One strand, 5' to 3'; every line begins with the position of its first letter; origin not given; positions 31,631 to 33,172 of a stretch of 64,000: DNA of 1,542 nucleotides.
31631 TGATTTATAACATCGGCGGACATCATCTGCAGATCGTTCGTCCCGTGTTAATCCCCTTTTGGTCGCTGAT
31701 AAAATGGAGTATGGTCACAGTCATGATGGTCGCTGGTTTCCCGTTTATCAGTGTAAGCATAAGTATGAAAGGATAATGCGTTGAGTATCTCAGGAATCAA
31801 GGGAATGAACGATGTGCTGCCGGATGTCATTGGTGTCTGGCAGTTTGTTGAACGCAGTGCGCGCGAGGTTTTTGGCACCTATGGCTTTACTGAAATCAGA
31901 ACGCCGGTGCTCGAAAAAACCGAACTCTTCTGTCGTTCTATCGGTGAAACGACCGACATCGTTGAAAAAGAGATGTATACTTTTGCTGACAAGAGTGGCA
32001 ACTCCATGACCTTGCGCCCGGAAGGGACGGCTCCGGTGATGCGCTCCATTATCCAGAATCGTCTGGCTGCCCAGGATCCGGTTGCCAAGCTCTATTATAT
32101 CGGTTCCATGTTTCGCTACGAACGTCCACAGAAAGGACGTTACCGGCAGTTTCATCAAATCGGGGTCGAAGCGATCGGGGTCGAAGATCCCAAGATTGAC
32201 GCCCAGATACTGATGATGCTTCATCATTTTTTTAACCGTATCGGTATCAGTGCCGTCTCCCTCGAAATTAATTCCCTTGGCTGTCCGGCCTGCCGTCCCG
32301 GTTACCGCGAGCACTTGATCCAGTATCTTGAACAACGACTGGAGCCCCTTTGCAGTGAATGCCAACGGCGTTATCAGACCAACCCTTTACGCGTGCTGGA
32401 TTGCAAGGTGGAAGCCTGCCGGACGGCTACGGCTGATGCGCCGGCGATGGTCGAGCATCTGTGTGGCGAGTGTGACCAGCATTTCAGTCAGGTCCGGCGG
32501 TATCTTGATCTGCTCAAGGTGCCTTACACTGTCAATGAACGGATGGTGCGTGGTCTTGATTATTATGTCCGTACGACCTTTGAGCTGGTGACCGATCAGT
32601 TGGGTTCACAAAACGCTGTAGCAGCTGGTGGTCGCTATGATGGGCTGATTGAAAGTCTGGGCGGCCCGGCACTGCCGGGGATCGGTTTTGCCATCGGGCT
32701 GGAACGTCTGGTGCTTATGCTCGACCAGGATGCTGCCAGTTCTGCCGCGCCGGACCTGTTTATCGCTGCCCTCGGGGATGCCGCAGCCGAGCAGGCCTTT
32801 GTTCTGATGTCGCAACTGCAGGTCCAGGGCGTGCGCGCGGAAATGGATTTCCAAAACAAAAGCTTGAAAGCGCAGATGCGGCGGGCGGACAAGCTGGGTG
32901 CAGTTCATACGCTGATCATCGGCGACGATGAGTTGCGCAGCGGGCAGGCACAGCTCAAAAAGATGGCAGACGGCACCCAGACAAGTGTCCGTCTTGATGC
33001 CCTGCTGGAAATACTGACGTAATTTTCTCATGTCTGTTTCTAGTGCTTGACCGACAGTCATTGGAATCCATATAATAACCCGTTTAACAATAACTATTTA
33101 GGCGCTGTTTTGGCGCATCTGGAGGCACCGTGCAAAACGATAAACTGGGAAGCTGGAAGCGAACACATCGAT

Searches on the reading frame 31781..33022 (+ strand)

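Call 30: search_protein_families(library=pfam, proteins=[window:31781-33022:+])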
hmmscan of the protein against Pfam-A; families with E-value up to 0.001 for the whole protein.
window:31781-33022:+ (413 aa): 5 families
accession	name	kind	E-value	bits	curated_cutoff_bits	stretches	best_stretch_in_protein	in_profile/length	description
PF13393.11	tRNA-synt_His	-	2.9e-45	155.3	25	1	8-310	1-308/308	Histidyl-tRNA synthetase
PF03129.25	HGTP_anticodon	-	9.5e-15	55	21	1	326-412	2-91/94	Anticodon binding domain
PF00587.30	tRNA-synt_2b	-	1.7e-14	54.7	29.3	1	66-312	1-173/179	tRNA synthetase class II core domain (G, H, P, S and T)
PF00152.25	tRNA-synt_2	-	2.8e-07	30.4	25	0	23-154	28-144/308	tRNA synthetases class II (D, K and N)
PF01409.25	tRNA-synt_2d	-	8e-05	22.7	19.8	1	24-157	23-157/246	tRNA synthetases class II core domain (F)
